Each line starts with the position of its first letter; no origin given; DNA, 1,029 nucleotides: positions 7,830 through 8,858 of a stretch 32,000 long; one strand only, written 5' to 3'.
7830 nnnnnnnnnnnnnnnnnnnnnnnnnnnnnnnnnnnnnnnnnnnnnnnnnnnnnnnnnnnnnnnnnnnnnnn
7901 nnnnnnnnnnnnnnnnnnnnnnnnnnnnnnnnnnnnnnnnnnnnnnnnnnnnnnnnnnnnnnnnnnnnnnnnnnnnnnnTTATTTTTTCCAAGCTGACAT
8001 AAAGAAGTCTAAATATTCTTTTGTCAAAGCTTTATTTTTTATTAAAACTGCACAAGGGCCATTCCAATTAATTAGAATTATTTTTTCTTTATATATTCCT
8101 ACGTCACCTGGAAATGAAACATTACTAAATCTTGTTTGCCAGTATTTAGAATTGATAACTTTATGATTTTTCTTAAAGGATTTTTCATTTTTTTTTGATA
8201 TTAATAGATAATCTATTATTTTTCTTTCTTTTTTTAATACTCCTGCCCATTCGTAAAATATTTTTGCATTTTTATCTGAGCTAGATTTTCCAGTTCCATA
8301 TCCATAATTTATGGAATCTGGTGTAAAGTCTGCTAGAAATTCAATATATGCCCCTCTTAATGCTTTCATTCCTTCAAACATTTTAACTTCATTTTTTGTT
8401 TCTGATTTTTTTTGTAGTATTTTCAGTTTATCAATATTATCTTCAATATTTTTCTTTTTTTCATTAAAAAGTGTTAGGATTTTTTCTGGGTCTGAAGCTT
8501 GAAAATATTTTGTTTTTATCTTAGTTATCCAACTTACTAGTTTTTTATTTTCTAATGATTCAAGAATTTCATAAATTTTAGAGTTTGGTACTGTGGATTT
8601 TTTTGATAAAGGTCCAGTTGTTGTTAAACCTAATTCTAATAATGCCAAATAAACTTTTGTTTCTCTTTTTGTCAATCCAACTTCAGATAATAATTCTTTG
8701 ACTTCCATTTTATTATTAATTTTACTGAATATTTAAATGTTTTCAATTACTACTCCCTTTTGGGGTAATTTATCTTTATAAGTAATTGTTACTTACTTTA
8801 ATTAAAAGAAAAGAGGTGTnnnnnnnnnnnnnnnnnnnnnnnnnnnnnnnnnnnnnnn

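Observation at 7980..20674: Five Liv-type binding proteins and three TrmB regulators share a single translocator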

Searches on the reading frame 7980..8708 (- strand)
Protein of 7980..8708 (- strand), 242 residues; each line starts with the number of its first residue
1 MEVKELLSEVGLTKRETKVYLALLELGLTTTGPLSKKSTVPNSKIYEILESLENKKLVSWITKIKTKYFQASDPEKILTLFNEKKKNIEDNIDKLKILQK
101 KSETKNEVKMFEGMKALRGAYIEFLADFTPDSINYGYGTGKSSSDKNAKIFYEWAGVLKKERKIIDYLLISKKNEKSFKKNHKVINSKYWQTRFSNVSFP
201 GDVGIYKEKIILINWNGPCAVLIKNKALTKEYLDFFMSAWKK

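Call 4: search_protein_families(library=pfam, proteins=[window:7980-8708:-], max_evalue=0.01)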
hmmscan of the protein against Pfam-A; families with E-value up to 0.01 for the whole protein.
window:7980-8708:- (242 aa): 2 families
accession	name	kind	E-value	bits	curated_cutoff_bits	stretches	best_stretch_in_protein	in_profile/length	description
PF01978.25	TrmB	-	1e-15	57.7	25.6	1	7-75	1-68/68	Sugar-specific transcriptional regulator TrmB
PF00178.28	Ets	-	0.0043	17.8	26.9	1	45-111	6-71/81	Ets-domain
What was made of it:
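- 7980..8708 (-): TrmB1: TrmB-domain regulator with TrmBL2-like architecture, 242 aa. PF01978 E 1e-15 (call 4).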

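Call 12: find_homologous_proteins(query=window:7980-8708:-, max_evalue=0.00001)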
Query window:7980-8708:- (242 aa): 131 proteins with E <= 0.00001 among 856 candidates; the best 120 are listed.
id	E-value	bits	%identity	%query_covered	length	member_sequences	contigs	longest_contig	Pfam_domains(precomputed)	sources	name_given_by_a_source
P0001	2.4e-151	520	100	100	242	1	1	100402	PF01978.26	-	-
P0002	3.6e-115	401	78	99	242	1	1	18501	PF01978.26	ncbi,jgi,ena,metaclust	metaclust:\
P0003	7.4e-109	381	73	99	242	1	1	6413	PF01978.26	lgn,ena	-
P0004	3.0e-69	251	59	84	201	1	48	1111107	PF01978.26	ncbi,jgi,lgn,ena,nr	ncbi:TrmB family transcriptional regulator [Candidatus Woesearchaeota archaeon]|jgi:predicted transc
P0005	3.2e-67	245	50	100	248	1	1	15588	PF01978.26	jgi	-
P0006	9.4e-67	243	51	98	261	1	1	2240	PF01978.26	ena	-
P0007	2.6e-66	242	52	98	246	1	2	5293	PF01978.26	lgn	-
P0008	1.1e-65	240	51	98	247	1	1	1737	PF01978.26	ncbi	-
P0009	1.8e-65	239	51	100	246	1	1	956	PF01978.26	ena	-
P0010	2.5e-65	238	51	98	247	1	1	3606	PF01978.26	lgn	-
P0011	5.5e-65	237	51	100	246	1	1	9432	PF01978.26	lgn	-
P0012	1.4e-64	236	50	100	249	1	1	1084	PF01978.26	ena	-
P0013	3.9e-64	234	50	98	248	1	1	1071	PF01978.26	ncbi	-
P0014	5.3e-64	234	51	98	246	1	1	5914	PF01978.26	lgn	-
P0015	6.0e-64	234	50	98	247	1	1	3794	PF01978.26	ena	-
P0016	4.8e-63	231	48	100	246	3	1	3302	PF01978.26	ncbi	-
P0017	6.9e-63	230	50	98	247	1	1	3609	PF01978.26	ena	-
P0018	1.6e-62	229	50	98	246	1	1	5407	PF01978.26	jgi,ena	-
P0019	1.7e-62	229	48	98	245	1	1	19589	PF01978.26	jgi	-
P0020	2.8e-62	228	49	98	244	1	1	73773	PF01978.26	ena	-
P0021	3.1e-62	228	47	100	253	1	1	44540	PF01978.26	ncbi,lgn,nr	ncbi:hypothetical protein HZA97_06075 [Candidatus Woesearchaeota archaeon]|nr:hypothetical protein [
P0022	2.1e-60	222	49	97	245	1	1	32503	PF01978.26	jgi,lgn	jgi:sugar-specific transcriptional regulator TrmB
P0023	3.5e-59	218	49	98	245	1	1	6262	PF01978.26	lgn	-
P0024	1.4e-58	216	49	98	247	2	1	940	PF01978.26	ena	-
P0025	2.9e-58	215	47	98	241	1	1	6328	PF01978.26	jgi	-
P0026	1.9e-57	213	47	98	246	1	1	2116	PF01978.26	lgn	-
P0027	4.0e-57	212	48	100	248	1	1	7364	PF01978.26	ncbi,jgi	-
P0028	2.6e-55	206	48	100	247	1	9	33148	PF01978.26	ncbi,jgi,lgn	-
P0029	3.9e-55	205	46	99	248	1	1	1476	PF01978.26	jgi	jgi:sugar-specific transcriptional regulator TrmB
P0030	4.7e-55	205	49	100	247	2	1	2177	PF01978.26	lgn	-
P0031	4.7e-54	201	48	100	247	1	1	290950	PF01978.26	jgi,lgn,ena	-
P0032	5.9e-54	201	45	97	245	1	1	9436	PF01978.26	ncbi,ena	-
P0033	1.1e-53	200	46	99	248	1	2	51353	PF01978.26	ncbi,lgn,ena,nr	ncbi:MAG: hypothetical protein KAT43_05895 [Nanoarchaeota archaeon]|nr:hypothetical protein [Nanoarc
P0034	2.5e-53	199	46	100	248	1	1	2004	PF01978.26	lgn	-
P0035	4.1e-53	198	46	100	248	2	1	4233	PF01978.26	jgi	-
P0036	1.8e-52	196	45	100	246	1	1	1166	PF01978.26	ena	-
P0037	3.2e-52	195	47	97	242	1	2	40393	PF01978.26,PF08221.18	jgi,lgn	-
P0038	7.5e-52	194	45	100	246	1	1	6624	PF01978.26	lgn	-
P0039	9.5e-52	194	44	100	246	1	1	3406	PF01978.26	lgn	-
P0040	9.6e-52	194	43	100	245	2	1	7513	PF01978.26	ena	-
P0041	1.0e-51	194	45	100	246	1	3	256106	PF01978.26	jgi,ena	-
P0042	1.8e-51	193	45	98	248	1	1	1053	PF01978.26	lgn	-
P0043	2.9e-51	192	46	98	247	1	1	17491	PF01978.26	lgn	-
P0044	5.1e-50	188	43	100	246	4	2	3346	PF01978.26,PF08221.18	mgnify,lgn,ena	mgnify:FL=1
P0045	2.3e-49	186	44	100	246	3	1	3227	PF01978.26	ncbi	-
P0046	2.7e-48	183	44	100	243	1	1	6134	PF01978.26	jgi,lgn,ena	-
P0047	3.1e-44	169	58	62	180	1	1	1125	PF01978.26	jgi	-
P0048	1.1e-39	154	40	98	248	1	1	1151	PF01978.26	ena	-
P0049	6.6e-35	139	38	100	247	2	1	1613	PF01978.26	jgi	jgi:sugar-specific transcriptional regulator TrmB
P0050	1.2e-34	138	37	100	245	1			PF01978.26,PF01022.27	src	-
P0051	2.7e-34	137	36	99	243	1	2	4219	PF01978.26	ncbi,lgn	-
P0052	4.9e-34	136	35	98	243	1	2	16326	PF01978.26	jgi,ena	-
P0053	6.5e-34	136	36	97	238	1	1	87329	PF01978.26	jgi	jgi:HTH-type transcriptional regulator, sugar sensing transcriptional regulator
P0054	2.0e-33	134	38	97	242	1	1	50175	PF01978.26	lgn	-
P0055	4.1e-33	133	36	98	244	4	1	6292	PF01978.26,PF01022.27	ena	-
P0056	1.4e-32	131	35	98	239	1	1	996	PF01978.26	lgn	-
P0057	2.2e-32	131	36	98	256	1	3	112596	PF01978.26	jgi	jgi:sugar-specific transcriptional regulator TrmB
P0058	3.9e-32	130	33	97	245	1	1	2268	PF01978.26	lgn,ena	-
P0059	1.0e-31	128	35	98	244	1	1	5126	PF01978.26,PF01022.27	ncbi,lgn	-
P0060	1.4e-31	128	36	99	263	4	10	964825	PF01978.26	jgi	-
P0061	1.3e-30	125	36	98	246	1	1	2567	PF01978.26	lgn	-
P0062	2.1e-30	124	35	98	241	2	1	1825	PF01978.26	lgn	-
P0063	4.1e-30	123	35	98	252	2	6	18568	PF01978.26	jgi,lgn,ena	-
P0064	4.3e-30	123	33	99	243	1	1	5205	PF01978.26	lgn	-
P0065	5.6e-30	123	35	98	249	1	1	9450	PF01978.26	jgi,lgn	-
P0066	5.7e-30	123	34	98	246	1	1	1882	PF01978.26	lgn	-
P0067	7.5e-30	122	36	100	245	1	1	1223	PF01978.26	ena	-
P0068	2.1e-29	121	36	98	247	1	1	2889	PF01978.26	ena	-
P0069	4.2e-29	120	36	100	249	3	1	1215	PF01978.26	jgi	-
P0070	4.6e-29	120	36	98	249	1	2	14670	PF01978.26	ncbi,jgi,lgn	-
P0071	5.7e-28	116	33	98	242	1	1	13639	PF01978.26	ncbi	-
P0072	1.7e-27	115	33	99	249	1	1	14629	PF01978.26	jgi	-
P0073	3.2e-27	114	32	98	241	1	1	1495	PF01978.26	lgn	-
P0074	4.0e-27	113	32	100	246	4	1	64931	PF01978.26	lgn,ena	-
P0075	1.1e-26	112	37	100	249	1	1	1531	PF01978.26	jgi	-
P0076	2.4e-25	108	34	98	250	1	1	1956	PF01978.26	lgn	-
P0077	2.5e-25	108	34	99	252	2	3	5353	PF01978.26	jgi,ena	-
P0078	2.8e-25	107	33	98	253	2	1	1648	PF01978.26,PF03965.23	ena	-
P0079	3.5e-25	107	31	99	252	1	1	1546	PF01978.26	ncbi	-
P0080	4.9e-25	107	33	98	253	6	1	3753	PF01978.26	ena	-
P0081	6.8e-25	106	30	98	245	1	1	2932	PF01978.26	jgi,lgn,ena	-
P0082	8.2e-25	106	33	98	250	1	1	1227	PF01978.26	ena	-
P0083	8.4e-25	106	33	98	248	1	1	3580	PF01978.26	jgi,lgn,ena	-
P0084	1.2e-24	105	35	99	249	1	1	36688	PF01978.26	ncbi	-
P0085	2.5e-24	104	32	98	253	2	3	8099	PF01978.26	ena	-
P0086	3.2e-24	104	31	100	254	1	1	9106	PF01978.26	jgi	-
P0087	3.4e-24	104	31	99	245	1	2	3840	PF01978.26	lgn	-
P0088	4.1e-24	104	32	98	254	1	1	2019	PF01978.26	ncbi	-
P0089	5.3e-24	103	32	99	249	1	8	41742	PF01978.26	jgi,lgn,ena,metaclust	metaclust:\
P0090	5.4e-24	103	34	97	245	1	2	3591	PF01978.26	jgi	-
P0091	6.7e-24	103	31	99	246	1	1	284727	PF01978.26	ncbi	-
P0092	9.3e-24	102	30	98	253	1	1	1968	PF01978.26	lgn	-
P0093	1.5e-23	102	32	98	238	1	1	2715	PF01978.26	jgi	jgi:HTH-type transcriptional regulator, sugar sensing transcriptional regulator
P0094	2.1e-23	101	33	98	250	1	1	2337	PF01978.26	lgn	-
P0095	2.3e-23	101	28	98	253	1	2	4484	PF01978.26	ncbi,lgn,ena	-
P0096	2.4e-23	101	51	52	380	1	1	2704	PF01978.26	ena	-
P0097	3.8e-23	100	32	98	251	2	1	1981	PF01978.26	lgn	-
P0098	9.1e-23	99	33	98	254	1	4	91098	PF01978.26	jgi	-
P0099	9.4e-23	99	31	98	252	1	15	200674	PF01978.26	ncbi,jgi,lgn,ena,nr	ncbi:hypothetical protein J4208_02120 [Candidatus Woesearchaeota archaeon]|nr:hypothetical protein [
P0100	1.2e-22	99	32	97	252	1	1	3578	PF01978.26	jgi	-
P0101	1.4e-22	99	32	98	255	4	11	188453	PF01978.26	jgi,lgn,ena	jgi:HTH-type transcriptional regulator, sugar sensing transcriptional regulator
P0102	1.5e-22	98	31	97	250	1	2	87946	PF01978.26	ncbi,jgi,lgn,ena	-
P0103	1.5e-22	98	31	98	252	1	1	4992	PF01978.26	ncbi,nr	ncbi:MAG: helix-turn-helix domain-containing protein [Candidatus Woesearchaeota archaeon]|nr:helix-t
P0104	1.6e-22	98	28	97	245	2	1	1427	PF01978.26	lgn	-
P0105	2.2e-22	98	31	98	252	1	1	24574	PF01978.26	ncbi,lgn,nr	ncbi:MAG: helix-turn-helix domain-containing protein [Candidatus Nanoarchaeia archaeon]|nr:helix-tur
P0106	2.3e-22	98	30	99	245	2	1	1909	PF01978.26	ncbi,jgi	-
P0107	6.3e-22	96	50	48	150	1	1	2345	PF01978.26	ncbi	-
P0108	6.9e-22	96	36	98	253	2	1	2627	PF01978.26,PF01022.27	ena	-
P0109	7.1e-22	96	31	99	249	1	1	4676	PF01978.26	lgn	-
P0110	7.9e-22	96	49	48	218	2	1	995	PF01978.26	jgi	jgi:sugar-specific transcriptional regulator TrmB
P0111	8.3e-22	96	30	98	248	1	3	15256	PF01978.26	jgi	-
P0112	1.0e-21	96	31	99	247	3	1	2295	PF01978.26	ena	-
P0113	1.9e-21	95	32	99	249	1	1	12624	PF01978.26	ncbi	ncbi:MAG: helix-turn-helix domain-containing protein [archaeon]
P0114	1.9e-21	95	51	48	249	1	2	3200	PF01978.26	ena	-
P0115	2.1e-21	95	30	100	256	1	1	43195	PF01978.26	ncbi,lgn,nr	ncbi:MAG: helix-turn-helix domain-containing protein [Candidatus Aenigmarchaeota archaeon]|nr:helix-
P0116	2.2e-21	95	33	98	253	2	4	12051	PF01978.26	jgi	jgi:HTH-type transcriptional regulator, sugar sensing transcriptional regulator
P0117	3.8e-21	94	31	100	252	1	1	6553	PF01978.26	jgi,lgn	-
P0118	4.4e-21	94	53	48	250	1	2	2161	PF01978.26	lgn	-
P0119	7.5e-21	93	30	98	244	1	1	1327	PF01978.26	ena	-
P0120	1.1e-20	92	30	98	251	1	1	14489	PF01978.26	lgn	-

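Call 13: find_encoding_contigs(protein=P0004, flank=10000, max_places=2)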
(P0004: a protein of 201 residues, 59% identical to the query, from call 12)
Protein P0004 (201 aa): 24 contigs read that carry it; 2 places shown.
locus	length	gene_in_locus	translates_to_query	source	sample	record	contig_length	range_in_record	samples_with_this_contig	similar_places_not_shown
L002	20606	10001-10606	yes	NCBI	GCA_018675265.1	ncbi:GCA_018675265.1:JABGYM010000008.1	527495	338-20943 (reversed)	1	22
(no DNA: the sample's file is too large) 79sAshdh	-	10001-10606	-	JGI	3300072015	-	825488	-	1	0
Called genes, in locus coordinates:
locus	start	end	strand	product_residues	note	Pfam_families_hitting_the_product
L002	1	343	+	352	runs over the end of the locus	PF13433:Peripla_BP_5 (faint), PF13458:Peripla_BP_6, PF01094:ANF_receptor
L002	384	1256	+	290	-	PF02653:BPD_transp_2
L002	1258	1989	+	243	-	PF13476:AAA_23 (weak), PF02463:SMC_N (weak), PF13555:AAA_29, PF00005:ABC_tran, PF13304:AAA_21, PF12399:BCA_ABC_TP_C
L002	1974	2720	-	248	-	PF01978:TrmB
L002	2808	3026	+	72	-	-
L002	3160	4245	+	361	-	PF13433:Peripla_BP_5, PF13458:Peripla_BP_6, PF01094:ANF_receptor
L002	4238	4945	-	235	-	PF01978:TrmB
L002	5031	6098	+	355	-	PF13458:Peripla_BP_6, PF13433:Peripla_BP_5, PF01094:ANF_receptor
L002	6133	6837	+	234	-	PF02463:SMC_N, PF13476:AAA_23 (weak), PF00005:ABC_tran, PF13304:AAA_21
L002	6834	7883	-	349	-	PF13458:Peripla_BP_6, PF01094:ANF_receptor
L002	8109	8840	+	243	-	PF01978:TrmB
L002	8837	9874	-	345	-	PF13458:Peripla_BP_6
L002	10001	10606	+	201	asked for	PF01978:TrmB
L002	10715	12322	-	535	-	PF00118:Cpn60_TCP1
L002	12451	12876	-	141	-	-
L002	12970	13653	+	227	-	PF00005:ABC_tran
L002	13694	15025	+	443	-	PF07705:CARDB (faint)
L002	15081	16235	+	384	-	PF12704:MacB_PCD, PF02687:FtsX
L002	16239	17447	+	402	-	PF12704:MacB_PCD, PF02687:FtsX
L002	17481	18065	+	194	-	PF00300:His_Phos_1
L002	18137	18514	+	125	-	-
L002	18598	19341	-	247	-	PF01978:TrmB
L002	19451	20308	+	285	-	PF13489:Methyltransf_23, PF05219:DREV, PF13847:Methyltransf_31, PF08241:Methyltransf_11, PF08242:Methyltransf_12, PF13649:Methyltransf_25 (weak)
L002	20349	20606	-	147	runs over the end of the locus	-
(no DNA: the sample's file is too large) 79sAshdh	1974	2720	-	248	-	PF01978:TrmB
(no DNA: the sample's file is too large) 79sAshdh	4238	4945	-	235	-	PF01978:TrmB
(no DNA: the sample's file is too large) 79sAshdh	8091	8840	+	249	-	PF01978:TrmB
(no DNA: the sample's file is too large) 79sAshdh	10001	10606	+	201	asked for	PF01978:TrmB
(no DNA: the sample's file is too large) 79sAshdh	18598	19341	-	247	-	PF01978:TrmB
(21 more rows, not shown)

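Call 14: find_encoding_contigs(protein=P0031, flank=10000, max_places=2)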
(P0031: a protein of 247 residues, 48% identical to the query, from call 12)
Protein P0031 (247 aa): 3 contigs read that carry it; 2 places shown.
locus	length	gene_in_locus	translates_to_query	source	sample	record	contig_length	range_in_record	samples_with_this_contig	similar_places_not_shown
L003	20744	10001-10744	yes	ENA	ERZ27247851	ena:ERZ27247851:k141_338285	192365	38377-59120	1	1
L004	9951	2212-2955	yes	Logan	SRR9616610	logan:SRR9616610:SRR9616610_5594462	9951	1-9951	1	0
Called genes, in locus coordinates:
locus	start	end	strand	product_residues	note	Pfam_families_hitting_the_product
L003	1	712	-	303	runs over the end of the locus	PF04014:MazE_antitoxin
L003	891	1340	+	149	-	PF13412:HTH_24 (faint), PF01037:AsnC_trans_reg (weak)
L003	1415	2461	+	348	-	PF02412:TSP_3 (faint)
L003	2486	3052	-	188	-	-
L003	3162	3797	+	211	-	-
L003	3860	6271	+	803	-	PF22544:HYDIN_VesB_CFA65-like_Ig (faint), PF11614:FixG_C (faint), PF17963:Big_9 (weak)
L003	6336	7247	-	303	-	PF00149:Metallophos, PF12850:Metallophos_2 (faint)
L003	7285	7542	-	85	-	-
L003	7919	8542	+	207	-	-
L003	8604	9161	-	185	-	-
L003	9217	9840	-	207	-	-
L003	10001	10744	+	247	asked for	PF01978:TrmB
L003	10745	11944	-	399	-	PF01926:MMR_HSR1, PF02421:FeoB_N (weak), PF08438:YGR210-like_G4, PF02824:TGS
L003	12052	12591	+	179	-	-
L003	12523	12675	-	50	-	-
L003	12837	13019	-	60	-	-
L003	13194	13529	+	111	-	-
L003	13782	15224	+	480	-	-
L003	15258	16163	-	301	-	PF04014:MazE_antitoxin (weak), PF01895:PhoU (faint)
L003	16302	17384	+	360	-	PF20208:ARPP-1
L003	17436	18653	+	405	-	PF00004:AAA, PF22608:DNAX_ATPase_lid (weak), PF21960:RCF1-5-like_lid (weak)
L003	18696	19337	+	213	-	PF04967:HTH_10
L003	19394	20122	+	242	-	-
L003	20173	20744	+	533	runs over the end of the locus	PF00152:tRNA-synt_2 (faint), PF00587:tRNA-synt_2b (faint), PF03129:HGTP_anticodon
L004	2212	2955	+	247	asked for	PF01978:TrmB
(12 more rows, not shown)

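Call 15: find_encoding_contigs(protein=P0041, flank=10000, max_places=2)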
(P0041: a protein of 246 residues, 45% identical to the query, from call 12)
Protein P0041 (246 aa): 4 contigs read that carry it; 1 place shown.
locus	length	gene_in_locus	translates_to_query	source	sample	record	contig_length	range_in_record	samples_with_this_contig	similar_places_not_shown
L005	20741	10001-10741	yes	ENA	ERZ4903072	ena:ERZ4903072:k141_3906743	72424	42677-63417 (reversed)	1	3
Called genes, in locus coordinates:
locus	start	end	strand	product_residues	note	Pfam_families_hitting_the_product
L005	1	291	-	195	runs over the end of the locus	PF00347:Ribosomal_L6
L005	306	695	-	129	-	PF00410:Ribosomal_S8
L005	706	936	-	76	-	PF00253:Ribosomal_S14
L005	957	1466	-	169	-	PF00281:Ribosomal_L5, PF00673:Ribosomal_L5_C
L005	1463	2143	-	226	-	PF08071:RS4NT (weak), PF00900:Ribosomal_S4e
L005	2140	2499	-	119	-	PF16906:Ribosomal_L26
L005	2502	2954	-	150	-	PF00238:Ribosomal_L14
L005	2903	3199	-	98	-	PF00366:Ribosomal_S17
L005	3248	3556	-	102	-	PF01253:SUI1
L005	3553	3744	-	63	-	PF00831:Ribosomal_L29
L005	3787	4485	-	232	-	PF07650:KH_2, PF00189:Ribosomal_S3_C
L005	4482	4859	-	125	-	PF00237:Ribosomal_L22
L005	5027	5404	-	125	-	PF00203:Ribosomal_S19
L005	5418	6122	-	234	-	PF00181:Ribosomal_L2_N (faint), PF03947:Ribosomal_L2_C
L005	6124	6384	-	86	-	PF00276:Ribosomal_L23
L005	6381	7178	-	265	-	PF00573:Ribosomal_L4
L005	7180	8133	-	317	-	PF00297:Ribosomal_L3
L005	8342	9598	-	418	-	PF01896:DNA_primase_S (weak), PF04104:DNA_primase_lrg (weak)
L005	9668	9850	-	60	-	-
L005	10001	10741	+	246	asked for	PF01978:TrmB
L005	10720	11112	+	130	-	PF01751:Toprim (weak), PF13662:Toprim_4 (weak)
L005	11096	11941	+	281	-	PF01435:Peptidase_M48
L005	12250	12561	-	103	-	PF02452:PemK_toxin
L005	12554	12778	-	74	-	PF24434:DUF7557 (weak)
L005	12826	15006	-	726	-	PF00270:DEAD, PF04851:ResIII, PF18766:SWI2_SNF2 (faint), PF21210:RNA_helicase_helical, PF00271:Helicase_C, PF02732:ERCC4, PF12826:HHH_2 (weak), PF14520:HHH_5 (weak)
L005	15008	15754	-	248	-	PF01978:TrmB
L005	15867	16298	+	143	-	-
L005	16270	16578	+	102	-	-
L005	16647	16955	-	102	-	-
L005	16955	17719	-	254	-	-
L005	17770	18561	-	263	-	PF01963:TraB_PrgY_gumN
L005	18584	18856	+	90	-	-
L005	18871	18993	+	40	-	-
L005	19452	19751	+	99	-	-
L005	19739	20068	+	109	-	-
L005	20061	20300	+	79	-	-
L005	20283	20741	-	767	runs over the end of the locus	-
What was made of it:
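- Other members of the same family sit next to unrelated genes (L003, L005; calls 14, 15).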
